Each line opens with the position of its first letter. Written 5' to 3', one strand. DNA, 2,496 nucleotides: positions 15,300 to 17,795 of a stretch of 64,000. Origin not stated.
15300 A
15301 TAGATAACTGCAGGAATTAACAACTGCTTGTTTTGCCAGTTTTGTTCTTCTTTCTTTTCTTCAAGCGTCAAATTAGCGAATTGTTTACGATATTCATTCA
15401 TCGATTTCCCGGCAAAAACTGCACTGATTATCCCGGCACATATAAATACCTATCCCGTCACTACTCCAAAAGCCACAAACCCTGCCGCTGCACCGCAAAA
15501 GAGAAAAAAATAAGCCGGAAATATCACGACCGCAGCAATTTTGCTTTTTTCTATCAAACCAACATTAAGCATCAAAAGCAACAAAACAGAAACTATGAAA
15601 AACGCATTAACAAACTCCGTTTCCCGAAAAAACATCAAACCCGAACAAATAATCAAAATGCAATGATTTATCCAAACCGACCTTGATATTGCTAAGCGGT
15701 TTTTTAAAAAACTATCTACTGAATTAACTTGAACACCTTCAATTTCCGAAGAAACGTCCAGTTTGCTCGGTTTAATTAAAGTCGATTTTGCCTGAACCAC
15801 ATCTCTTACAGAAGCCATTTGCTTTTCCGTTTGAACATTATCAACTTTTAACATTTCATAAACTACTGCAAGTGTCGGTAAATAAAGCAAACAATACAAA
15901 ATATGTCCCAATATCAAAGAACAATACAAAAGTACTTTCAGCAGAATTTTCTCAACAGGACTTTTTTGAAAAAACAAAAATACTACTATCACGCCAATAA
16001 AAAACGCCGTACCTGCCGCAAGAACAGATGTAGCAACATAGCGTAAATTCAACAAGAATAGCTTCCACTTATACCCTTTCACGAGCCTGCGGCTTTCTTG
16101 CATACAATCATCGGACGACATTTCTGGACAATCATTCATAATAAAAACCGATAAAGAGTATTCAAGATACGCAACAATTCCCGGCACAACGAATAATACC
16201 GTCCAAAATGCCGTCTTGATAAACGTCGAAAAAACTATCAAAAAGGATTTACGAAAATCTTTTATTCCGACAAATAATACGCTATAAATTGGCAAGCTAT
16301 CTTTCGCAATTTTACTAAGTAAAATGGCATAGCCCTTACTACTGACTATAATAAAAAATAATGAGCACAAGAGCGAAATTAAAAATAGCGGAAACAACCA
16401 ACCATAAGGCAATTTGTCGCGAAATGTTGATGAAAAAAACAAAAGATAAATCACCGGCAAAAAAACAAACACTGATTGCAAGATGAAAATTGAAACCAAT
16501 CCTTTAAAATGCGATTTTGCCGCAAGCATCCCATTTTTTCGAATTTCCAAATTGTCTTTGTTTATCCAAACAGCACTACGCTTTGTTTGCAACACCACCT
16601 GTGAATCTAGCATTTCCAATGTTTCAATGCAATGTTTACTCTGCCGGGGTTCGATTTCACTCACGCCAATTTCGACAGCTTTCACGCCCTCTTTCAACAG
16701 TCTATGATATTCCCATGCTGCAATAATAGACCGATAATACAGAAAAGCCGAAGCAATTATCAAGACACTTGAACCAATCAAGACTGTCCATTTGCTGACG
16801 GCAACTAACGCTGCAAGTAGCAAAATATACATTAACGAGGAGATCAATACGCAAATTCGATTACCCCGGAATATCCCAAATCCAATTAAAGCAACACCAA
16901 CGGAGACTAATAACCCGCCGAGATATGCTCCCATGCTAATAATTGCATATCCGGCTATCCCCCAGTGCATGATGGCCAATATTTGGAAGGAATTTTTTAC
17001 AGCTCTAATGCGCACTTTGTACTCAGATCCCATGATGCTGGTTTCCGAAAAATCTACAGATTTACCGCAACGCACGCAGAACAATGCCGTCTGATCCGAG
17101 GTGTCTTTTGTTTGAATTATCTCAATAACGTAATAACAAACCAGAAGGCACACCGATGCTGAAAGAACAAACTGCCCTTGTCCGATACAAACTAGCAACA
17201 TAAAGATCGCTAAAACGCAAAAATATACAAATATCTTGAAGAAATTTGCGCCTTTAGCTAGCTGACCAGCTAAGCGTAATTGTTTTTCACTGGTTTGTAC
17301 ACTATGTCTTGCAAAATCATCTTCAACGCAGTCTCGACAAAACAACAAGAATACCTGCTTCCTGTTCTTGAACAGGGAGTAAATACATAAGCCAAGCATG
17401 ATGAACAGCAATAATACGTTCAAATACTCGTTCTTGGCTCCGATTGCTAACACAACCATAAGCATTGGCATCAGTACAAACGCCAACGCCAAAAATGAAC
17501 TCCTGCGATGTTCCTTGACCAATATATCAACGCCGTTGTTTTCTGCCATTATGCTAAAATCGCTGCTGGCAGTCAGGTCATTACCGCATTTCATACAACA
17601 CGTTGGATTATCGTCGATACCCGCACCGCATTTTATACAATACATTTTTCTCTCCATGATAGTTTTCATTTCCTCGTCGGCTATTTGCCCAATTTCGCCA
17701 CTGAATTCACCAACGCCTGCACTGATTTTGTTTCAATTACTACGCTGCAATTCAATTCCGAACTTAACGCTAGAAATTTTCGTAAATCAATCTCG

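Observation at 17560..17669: Nucleotide-level conservation of the 5' ends of the zinc-ribbon paralogs (gene-conversion signature)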

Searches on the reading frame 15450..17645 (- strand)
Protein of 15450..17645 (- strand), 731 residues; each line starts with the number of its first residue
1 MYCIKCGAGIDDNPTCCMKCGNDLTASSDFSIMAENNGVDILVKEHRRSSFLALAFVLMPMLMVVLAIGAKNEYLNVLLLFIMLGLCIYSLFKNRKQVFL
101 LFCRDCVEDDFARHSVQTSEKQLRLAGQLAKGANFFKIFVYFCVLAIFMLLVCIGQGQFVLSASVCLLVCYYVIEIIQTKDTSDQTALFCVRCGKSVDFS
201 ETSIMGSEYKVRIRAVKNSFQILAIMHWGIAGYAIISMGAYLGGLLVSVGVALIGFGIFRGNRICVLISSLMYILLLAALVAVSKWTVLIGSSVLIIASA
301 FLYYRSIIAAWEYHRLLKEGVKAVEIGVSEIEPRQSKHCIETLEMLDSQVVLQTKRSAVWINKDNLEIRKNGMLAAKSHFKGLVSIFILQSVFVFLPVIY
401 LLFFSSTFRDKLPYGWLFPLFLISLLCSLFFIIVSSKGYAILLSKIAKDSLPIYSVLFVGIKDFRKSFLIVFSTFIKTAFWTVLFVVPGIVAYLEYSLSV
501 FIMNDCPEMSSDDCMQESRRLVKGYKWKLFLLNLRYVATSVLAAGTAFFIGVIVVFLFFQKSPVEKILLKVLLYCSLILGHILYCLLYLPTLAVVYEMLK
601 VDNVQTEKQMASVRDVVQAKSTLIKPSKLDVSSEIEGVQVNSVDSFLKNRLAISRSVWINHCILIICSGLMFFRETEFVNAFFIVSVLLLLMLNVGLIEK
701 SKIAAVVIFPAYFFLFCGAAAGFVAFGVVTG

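Call 9: search_protein_families(library=pfam, proteins=[window:15450-17645:-], max_evalue=0.01)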
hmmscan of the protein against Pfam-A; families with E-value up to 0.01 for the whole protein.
window:15450-17645:- (731 aa): 2 families
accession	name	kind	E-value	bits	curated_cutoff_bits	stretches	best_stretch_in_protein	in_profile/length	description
PF06161.16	DUF975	-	5.1e-06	26.9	34.8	1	384-557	54-224/243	Protein of unknown function (DUF975)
PF13240.11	Zn_Ribbon_1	-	0.008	16.4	25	0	2-24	1-23/23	zinc-ribbon domain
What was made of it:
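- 15450..17645 (-): Gene A, a zinc-ribbon multi-pass membrane protein of 731 aa. Its start is the ATG at 17645, preceded by GGAGAG. An in-frame ATG at 17669 is unlikely to be the start. Weak Zn_Ribbon_1 and DUF975 hits below the Pfam cut-offs (call 9).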

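Call 16: find_homologous_proteins(query=window:15450-17645:-)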
Query window:15450-17645:- (731 aa): 1 proteins with E <= 0.001 among 8000 candidates.
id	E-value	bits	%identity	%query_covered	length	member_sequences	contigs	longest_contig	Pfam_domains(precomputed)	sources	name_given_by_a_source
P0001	0.0e+0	1584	100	100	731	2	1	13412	PF06161.17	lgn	-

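Call 19: find_encoding_contigs(protein=window:15450-17645:-, flank=10000, max_places=8)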
Protein window:15450-17645:- (731 aa): no gene with exactly this product is on record in the collection.

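Call 42: search_protein_families(library=ncbifam, proteins=[window:15450-17645:-], max_evalue=0.01)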
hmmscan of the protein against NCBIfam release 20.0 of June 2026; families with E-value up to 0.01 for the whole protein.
window:15450-17645:- (731 aa): 0 families

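Call 59: search_protein_families(library=padloc, proteins=[window:15450-17645:-], max_evalue=0.001)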
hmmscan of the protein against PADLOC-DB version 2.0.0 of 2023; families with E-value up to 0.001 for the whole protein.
window:15450-17645:- (731 aa): 0 families

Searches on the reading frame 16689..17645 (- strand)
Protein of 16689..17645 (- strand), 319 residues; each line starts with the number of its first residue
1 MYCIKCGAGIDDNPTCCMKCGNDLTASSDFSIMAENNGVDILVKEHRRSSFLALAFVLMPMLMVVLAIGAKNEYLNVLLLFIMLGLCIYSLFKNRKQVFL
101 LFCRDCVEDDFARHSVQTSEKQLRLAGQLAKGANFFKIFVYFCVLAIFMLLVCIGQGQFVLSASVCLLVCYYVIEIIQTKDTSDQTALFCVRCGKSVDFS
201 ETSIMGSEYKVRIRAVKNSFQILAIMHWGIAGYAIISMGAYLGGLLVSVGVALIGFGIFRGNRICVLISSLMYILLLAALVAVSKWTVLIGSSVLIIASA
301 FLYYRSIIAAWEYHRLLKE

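Call 50: find_related_loci(query=A6, collection=metagenome_contigs, flank=6000)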
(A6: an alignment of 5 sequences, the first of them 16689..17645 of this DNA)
Query A6 (319 aa) in metagenome_contigs; peptide patterns used: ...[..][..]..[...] (x = any residue, [..] = any of these).
600 stretches matched a pattern (row limit reached: there are more); 19 encode a relative of the query (tblastn E <= 1e-3); 19 distinct loci.
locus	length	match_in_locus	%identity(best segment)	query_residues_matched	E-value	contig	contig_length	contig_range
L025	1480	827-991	42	1-49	2e-7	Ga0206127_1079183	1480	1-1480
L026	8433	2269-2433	42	1-49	2e-6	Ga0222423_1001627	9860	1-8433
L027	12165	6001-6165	42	1-49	2e-6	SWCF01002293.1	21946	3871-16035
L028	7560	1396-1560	42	1-49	2e-6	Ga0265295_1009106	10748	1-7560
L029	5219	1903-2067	42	1-49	2e-6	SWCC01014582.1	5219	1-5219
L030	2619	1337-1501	38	1-49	4e-6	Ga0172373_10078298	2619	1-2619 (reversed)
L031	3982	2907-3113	33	1-66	7e-6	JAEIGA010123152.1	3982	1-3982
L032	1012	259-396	43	1-47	4e-6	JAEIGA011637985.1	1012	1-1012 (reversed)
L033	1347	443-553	46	1-37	6e-6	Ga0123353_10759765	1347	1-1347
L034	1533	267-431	38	1-49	7e-6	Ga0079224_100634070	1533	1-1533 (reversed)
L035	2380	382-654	31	1-76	8e-6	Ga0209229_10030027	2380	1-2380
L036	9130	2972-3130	32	1-58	3e-5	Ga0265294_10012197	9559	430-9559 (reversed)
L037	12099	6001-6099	52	1-33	2e-5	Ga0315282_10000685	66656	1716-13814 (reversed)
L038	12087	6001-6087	52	1-29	3e-5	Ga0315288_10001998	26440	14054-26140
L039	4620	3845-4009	42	1-49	3e-5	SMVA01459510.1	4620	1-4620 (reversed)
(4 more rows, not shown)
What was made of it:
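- More than 600 such stretches exist in the metagenome collection (call 50).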

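Call 54: search_protein_representatives(alignment_id=A6)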
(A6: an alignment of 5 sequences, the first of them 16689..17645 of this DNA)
Query: 5 sequences, 637 profile positions. Proteins with E-value up to 0.001 (for the whole library): 274; up to 1e-10: 5; up to 1e-30: 3. The best 150 are listed.
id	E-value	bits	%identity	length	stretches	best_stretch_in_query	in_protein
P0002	0.0e+00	1193.6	-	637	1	1-637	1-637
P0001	1.0e-139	483.4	-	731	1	1-348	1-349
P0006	2.9e-122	425.8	-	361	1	1-321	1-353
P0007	2.6e-23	98.9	-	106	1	1-90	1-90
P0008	7.5e-14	67.7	-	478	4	2-36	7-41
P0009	1.6e-09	53.4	-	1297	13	2-27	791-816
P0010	7.3e-09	51.2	-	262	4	2-26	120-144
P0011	4.9e-08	48.4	-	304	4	2-32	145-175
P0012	9.7e-08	47.5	-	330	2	1-38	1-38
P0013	4.7e-07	45.2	-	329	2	1-62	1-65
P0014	5.1e-07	45.1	-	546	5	2-37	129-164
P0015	8.3e-07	44.4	-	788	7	3-30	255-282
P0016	8.6e-07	44.3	-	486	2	1-32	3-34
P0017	1.1e-06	43.9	-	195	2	1-33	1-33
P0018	1.3e-06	43.8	-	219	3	2-25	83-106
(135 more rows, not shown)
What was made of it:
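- Tried and rejected: The exhaustive HMMER search found four clusters (call 54).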

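Call 56: find_encoding_contigs(protein=P0007, flank=10000, max_places=6)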
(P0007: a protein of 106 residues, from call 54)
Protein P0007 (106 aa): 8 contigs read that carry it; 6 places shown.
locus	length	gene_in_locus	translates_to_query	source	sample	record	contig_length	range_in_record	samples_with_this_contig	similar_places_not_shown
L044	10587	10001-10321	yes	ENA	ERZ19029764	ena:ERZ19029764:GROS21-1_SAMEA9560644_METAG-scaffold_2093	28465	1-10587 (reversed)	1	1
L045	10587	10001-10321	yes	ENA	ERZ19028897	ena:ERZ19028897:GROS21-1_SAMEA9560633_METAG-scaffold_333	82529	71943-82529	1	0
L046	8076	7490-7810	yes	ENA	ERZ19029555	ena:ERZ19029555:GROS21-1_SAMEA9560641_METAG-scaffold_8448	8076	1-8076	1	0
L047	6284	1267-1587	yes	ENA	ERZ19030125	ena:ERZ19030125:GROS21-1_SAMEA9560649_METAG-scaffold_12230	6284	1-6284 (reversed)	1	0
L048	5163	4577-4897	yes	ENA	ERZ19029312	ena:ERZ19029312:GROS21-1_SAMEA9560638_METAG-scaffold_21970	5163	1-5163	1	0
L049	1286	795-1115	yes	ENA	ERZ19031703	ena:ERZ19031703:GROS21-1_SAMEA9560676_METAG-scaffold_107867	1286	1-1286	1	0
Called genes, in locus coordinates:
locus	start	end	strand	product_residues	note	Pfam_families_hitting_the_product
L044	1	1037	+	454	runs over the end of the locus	PF12804:NTP_transf_3, PF02634:FdhD-NarQ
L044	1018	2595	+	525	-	PF00389:2-Hacid_dh, PF02826:2-Hacid_dh_C, PF03446:NAD_binding_2 (weak), PF19304:PGDH_inter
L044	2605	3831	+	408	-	PF06245:DUF1015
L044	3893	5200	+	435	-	PF01546:Peptidase_M20, PF07687:M20_dimer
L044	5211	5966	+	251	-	PF00899:ThiF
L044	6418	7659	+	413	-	PF03572:Peptidase_S41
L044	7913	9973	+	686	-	PF01145:Band_7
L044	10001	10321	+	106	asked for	-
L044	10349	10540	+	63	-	PF01527:HTH_Tnp_1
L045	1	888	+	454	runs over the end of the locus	PF12804:NTP_transf_3, PF02634:FdhD-NarQ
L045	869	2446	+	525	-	PF00389:2-Hacid_dh, PF02826:2-Hacid_dh_C, PF03446:NAD_binding_2 (weak), PF19304:PGDH_inter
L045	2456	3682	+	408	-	PF06245:DUF1015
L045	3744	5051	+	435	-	PF01546:Peptidase_M20, PF07687:M20_dimer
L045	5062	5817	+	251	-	PF00899:ThiF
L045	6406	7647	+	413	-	PF03572:Peptidase_S41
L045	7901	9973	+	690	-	-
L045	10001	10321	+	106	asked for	-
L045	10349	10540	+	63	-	PF01527:HTH_Tnp_1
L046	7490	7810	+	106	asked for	-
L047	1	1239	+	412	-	?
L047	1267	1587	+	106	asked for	-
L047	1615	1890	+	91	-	PF01527:HTH_Tnp_1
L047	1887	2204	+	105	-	-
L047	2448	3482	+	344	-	PF01208:URO-D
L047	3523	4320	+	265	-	PF01048:PNP_UDP_1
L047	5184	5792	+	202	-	PF01810:LysE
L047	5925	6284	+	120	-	?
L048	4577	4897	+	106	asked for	-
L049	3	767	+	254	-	?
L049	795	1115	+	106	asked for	-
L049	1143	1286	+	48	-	?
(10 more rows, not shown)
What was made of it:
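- L044-L049 have SPFH directly followed by a D-type gene (call 56).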

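Call 75: find_encoding_contigs(protein=P0006, flank=10000, max_places=6)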
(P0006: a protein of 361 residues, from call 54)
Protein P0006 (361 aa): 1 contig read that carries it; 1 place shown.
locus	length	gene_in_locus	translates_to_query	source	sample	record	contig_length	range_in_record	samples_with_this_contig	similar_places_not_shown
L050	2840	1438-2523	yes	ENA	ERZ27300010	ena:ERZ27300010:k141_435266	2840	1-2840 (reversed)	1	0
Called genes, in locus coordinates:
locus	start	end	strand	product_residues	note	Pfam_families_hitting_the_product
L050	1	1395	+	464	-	?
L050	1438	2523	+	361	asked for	-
